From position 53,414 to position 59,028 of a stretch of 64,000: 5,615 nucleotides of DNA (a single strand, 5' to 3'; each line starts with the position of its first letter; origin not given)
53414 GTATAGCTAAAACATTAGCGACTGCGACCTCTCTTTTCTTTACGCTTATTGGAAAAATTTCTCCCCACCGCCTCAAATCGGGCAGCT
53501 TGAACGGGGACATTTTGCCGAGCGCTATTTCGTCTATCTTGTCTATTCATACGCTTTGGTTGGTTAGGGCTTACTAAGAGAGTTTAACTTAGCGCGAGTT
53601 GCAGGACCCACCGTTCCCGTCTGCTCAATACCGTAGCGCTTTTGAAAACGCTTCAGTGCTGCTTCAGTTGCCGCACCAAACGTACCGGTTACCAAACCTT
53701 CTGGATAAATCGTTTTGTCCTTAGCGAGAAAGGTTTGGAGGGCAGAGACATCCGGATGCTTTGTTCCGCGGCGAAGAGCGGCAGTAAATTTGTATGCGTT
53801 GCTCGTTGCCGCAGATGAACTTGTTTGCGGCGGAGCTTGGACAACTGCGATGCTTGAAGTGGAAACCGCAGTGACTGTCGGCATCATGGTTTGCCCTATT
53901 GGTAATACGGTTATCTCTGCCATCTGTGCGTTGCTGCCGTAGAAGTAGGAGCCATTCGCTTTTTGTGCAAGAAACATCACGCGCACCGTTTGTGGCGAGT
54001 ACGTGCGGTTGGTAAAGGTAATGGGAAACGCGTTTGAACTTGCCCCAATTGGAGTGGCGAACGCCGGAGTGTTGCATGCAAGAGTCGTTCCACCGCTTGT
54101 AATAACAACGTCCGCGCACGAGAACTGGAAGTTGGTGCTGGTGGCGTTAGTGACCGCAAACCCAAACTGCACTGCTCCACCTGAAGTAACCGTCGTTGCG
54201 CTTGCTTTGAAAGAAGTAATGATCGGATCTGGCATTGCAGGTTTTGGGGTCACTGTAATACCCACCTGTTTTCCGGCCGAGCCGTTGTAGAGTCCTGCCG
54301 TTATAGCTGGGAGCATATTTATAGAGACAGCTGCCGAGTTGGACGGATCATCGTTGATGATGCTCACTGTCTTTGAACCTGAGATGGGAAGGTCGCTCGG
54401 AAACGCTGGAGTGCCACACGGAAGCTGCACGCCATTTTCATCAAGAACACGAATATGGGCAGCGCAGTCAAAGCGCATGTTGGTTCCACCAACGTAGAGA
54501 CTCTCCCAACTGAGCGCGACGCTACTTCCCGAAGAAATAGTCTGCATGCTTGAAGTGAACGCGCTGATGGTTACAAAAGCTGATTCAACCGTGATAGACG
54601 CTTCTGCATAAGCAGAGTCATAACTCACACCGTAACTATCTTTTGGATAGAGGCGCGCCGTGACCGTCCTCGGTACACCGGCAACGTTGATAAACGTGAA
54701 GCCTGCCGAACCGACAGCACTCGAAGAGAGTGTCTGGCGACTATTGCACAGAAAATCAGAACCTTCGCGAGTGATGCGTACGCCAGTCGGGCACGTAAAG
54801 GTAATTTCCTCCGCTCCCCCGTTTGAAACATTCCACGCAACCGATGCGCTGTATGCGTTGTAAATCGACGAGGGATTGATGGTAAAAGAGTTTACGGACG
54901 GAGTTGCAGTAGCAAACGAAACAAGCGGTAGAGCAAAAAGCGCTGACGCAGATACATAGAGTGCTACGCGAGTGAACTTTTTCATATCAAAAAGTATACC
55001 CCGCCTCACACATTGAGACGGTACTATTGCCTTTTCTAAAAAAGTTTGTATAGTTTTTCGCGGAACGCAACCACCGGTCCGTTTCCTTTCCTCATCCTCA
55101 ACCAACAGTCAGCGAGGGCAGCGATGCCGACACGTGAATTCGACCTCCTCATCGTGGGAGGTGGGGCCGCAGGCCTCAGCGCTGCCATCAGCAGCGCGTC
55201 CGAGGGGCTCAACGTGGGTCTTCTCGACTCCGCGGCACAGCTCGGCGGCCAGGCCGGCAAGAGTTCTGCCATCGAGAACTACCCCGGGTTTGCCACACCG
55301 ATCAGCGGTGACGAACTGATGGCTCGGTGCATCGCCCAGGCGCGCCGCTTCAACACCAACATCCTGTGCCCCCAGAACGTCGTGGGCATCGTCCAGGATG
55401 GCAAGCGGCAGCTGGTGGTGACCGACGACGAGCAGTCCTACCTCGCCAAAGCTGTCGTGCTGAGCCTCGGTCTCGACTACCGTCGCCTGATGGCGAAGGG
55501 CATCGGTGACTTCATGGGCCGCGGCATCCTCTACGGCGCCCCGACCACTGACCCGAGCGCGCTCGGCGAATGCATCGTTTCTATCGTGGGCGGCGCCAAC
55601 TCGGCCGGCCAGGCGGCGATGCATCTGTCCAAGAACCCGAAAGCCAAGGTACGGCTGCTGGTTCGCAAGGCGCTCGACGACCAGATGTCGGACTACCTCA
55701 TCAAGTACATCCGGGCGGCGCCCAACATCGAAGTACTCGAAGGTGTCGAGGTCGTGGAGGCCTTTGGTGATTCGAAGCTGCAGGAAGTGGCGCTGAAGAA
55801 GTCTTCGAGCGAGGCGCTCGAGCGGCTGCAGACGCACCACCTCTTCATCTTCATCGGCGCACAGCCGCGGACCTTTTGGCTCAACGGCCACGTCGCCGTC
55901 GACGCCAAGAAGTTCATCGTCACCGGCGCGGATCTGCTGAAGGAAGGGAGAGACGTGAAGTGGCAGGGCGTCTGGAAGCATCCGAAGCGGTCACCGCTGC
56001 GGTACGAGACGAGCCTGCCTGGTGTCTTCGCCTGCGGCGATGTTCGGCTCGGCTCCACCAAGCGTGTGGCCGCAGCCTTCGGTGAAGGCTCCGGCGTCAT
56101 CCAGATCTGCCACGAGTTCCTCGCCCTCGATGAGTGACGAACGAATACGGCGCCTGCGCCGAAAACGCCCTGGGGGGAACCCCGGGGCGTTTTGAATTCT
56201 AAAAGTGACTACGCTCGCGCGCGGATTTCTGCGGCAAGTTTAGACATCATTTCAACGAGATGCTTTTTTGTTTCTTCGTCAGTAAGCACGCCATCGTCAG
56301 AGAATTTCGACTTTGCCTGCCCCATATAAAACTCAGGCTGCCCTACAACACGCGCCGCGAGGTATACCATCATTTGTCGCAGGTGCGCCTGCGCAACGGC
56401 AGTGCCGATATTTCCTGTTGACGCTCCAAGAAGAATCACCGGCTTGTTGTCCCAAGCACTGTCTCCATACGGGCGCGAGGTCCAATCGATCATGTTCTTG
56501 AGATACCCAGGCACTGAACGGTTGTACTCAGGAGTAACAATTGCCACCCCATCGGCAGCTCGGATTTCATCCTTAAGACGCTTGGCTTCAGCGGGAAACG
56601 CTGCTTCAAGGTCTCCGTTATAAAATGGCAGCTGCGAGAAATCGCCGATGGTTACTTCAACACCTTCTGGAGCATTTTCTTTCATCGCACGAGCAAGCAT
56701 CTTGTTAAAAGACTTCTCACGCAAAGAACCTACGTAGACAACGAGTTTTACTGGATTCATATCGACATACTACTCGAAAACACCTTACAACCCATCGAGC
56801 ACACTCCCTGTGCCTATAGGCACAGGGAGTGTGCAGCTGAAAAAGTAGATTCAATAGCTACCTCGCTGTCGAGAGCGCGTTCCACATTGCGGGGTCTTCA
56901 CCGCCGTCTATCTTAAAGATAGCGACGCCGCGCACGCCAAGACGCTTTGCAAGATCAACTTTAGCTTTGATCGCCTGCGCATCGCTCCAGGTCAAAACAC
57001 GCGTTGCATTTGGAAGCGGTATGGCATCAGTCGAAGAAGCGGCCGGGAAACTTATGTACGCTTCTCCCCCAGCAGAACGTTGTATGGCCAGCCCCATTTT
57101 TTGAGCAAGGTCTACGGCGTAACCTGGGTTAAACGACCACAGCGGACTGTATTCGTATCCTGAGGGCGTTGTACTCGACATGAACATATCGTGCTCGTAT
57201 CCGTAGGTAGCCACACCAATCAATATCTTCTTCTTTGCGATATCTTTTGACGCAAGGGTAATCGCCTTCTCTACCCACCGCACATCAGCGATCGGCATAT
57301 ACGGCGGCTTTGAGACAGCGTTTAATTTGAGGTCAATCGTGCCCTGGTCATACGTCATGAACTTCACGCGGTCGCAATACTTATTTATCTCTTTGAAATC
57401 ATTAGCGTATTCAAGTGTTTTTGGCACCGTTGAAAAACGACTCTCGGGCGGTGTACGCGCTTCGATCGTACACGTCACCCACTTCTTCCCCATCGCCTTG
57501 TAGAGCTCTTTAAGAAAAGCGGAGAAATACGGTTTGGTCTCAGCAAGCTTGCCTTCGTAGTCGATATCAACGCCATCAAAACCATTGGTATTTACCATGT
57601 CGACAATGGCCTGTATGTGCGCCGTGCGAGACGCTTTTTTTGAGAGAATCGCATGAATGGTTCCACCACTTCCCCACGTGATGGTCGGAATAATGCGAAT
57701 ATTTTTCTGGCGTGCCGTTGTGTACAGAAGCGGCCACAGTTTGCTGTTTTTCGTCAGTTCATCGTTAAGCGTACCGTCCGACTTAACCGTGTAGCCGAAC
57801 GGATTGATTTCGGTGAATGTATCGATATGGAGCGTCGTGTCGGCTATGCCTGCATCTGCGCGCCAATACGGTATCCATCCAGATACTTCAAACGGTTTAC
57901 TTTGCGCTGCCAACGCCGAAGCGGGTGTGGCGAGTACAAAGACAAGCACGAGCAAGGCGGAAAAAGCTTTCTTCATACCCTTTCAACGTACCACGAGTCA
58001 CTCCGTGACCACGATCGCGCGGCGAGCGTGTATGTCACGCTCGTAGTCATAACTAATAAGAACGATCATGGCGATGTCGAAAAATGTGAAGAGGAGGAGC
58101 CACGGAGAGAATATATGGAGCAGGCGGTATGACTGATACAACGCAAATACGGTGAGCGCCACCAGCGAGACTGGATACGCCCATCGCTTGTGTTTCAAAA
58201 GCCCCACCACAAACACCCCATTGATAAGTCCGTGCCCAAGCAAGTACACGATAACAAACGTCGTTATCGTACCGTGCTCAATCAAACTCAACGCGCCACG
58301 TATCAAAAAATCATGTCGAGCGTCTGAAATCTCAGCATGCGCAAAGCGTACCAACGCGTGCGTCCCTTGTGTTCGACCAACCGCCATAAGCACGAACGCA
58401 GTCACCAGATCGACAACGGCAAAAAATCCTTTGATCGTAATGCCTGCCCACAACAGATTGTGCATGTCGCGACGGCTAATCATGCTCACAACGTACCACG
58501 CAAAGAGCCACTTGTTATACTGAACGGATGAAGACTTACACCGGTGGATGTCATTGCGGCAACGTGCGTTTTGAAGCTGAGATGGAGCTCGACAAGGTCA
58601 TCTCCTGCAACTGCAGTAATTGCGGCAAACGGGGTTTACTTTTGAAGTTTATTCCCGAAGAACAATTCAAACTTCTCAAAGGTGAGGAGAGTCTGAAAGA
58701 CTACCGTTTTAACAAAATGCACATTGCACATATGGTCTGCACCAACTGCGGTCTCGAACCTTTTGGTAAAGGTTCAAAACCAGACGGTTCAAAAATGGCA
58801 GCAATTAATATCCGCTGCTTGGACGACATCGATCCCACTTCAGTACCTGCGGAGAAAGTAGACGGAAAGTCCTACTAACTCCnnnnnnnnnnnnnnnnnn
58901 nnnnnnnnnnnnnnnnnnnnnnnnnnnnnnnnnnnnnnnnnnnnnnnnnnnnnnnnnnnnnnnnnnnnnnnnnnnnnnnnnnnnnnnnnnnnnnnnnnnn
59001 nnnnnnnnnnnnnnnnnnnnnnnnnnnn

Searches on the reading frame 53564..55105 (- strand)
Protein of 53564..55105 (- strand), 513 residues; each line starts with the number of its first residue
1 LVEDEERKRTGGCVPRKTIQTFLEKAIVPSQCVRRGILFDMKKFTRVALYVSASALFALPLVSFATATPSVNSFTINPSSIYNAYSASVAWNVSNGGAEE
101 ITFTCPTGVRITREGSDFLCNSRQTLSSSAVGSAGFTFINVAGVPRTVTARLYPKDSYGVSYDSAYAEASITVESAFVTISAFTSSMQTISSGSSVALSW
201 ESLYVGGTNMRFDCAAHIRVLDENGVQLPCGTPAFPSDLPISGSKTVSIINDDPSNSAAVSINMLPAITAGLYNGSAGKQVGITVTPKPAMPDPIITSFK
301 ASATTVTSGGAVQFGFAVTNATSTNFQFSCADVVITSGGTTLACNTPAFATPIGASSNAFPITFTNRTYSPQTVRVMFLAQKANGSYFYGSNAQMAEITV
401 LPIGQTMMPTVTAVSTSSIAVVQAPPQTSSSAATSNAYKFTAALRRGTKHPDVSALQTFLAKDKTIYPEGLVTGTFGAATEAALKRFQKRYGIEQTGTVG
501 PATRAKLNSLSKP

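Call 81: search_protein_families(library=pfam, proteins=[window:53564-55105:-], max_evalue=0.00001)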
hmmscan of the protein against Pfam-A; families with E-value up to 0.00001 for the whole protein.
window:53564-55105:- (513 aa): 1 family
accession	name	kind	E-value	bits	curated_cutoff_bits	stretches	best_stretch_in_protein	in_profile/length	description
PF01471.23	PG_binding_1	-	1.5e-14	54.4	23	1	450-507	2-57/57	Putative peptidoglycan binding domain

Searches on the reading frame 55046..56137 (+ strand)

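Call 81: search_protein_families(library=pfam, proteins=[window:55046-56137:+], max_evalue=0.00001)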
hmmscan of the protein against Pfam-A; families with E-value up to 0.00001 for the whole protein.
window:55046-56137:+ (363 aa): 6 families
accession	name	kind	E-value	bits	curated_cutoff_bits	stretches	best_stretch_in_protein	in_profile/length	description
PF07992.20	Pyr_redox_2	-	3.2e-26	92.9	26.1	1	32-348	1-291/291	Pyridine nucleotide-disulphide oxidoreductase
PF13738.12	Pyr_redox_3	-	1.5e-13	51.1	30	1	87-280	79-275/305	Pyridine nucleotide-disulphide oxidoreductase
PF12831.13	FAD_oxidored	-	7.1e-08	32.6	27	1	33-71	1-39/416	FAD dependent oxidoreductase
PF01266.30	DAO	-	5.5e-07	29.9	27.9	0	33-146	1-117/353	FAD dependent oxidoreductase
PF03486.20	HI0933_like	-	9.2e-07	29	50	0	33-67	2-36/244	HI0933-like protein Rossmann domain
PF13450.12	NAD_binding_8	-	5e-06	27.1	21.9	1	36-71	1-36/68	NAD(P)-binding Rossmann-like domain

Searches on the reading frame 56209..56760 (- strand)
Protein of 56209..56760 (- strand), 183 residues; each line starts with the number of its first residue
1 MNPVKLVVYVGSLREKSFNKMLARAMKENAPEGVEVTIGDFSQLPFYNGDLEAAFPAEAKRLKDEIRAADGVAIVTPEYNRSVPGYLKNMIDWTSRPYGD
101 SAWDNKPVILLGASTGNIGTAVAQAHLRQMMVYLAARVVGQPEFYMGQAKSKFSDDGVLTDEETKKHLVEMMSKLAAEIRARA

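Call 81: search_protein_families(library=pfam, proteins=[window:56209-56760:-], max_evalue=0.00001)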
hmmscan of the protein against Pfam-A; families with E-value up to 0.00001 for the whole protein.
window:56209-56760:- (183 aa): 2 families
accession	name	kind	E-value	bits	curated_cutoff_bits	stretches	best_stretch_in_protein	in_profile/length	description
PF03358.20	FMN_red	-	9.3e-42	142.6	24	1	5-149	2-150/152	NADPH-dependent FMN reductase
PF02525.22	Flavodoxin_2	-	2.2e-08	34.5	27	1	6-97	4-106/198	Flavodoxin-like fold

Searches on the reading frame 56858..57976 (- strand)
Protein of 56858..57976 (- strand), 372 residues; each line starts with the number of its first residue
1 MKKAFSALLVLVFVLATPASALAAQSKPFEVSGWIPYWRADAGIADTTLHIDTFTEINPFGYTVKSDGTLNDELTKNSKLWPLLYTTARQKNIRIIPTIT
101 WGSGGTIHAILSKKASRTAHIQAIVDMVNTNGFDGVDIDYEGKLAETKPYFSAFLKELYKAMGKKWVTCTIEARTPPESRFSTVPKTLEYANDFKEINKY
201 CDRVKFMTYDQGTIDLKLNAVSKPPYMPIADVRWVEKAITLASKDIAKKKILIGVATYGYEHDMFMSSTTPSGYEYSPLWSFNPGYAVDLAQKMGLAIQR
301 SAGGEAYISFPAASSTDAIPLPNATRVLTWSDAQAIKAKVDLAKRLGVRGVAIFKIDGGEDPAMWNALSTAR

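Call 81: search_protein_families(library=pfam, proteins=[window:56858-57976:-], max_evalue=0.00001)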
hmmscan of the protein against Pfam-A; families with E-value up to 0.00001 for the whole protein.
window:56858-57976:- (372 aa): 1 family
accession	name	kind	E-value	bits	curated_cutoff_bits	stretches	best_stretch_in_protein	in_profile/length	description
PF00704.34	Glyco_hydro_18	-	4.3e-23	82.9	29.6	1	86-357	57-315/317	Glycosyl hydrolases family 18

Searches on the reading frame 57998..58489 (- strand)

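Call 81: search_protein_families(library=pfam, proteins=[window:57998-58489:-], max_evalue=0.00001)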
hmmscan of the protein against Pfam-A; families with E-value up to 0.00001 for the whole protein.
window:57998-58489:- (163 aa): 1 family
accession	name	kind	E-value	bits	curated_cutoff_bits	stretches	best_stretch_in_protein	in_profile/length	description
PF09900.14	DUF2127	-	2.9e-19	70.2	24.3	1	15-148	4-139/140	Predicted membrane protein (DUF2127)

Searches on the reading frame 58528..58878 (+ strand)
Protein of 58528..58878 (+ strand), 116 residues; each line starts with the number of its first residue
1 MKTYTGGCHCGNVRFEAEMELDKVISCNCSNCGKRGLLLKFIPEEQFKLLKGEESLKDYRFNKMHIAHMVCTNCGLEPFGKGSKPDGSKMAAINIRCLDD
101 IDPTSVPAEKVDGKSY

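Call 81: search_protein_families(library=pfam, proteins=[window:58528-58878:+], max_evalue=0.00001)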
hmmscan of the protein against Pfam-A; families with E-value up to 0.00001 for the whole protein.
window:58528-58878:+ (116 aa): 1 family
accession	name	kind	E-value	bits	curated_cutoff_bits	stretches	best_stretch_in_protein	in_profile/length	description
PF04828.22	GFA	-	7e-16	58.8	24.3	1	3-102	1-102/115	Glutathione-dependent formaldehyde-activating enzyme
